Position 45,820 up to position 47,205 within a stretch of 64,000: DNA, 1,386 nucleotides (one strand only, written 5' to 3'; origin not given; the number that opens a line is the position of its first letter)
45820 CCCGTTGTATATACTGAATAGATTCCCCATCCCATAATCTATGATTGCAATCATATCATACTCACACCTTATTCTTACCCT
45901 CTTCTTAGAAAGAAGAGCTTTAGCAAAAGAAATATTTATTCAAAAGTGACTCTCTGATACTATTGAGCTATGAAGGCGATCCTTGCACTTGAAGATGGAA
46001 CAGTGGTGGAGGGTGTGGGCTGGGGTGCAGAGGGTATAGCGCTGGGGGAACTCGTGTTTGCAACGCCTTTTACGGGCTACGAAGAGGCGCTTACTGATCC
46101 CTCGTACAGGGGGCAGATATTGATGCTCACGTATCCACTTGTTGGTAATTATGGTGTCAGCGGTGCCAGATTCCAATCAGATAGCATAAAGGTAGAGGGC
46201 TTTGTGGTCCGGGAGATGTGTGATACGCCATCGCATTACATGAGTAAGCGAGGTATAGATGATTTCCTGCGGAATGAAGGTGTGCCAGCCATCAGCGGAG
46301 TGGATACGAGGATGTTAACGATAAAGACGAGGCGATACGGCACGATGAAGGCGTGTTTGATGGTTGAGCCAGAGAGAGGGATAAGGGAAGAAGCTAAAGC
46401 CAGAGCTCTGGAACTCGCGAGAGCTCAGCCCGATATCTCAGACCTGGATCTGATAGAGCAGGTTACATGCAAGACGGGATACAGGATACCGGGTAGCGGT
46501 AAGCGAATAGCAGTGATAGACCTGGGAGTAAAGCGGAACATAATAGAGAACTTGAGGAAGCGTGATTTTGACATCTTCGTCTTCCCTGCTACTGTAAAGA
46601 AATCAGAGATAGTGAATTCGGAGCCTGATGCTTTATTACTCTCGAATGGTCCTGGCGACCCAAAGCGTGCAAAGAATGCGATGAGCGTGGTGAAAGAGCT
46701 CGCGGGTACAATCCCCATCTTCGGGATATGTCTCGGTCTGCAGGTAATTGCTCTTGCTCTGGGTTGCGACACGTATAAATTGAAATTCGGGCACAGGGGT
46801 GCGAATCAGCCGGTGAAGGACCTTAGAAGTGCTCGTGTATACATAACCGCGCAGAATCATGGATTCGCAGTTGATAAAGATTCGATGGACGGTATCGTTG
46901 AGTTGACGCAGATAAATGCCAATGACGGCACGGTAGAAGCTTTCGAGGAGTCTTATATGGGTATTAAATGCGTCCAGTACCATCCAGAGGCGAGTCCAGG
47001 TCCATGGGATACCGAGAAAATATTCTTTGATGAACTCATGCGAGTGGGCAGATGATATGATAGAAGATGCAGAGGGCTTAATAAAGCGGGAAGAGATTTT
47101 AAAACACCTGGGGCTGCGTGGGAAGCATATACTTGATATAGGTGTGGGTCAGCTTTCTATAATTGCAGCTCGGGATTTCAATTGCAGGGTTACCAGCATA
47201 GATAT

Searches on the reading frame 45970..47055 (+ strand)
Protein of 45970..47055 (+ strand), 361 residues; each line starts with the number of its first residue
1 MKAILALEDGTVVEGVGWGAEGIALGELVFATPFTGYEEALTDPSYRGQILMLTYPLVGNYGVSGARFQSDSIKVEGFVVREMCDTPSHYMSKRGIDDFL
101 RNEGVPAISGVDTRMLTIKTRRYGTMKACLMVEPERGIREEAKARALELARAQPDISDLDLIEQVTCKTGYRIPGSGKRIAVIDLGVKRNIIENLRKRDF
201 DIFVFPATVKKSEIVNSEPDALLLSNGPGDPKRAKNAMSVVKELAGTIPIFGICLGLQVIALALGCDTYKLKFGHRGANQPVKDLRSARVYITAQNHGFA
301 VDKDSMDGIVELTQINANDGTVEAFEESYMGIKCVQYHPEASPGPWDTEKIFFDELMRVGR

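Call 46: search_protein_families(library=pfam, proteins=[window:45970-47055:+], max_evalue=0.001)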
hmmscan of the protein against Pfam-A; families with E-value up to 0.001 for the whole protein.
window:45970-47055:+ (361 aa): 3 families
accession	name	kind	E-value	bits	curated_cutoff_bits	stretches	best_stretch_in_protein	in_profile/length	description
PF00988.28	CPSase_sm_chain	-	4.3e-47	159.5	27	1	5-130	1-126/126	Carbamoyl-phosphate synthase small chain, CPSase domain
PF00117.34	GATase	-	3.1e-45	154.6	22.8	1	182-352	2-184/190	Glutamine amidotransferase class-I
PF07722.19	Peptidase_C26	-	4e-09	37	20.5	1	226-270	83-128/219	Peptidase C26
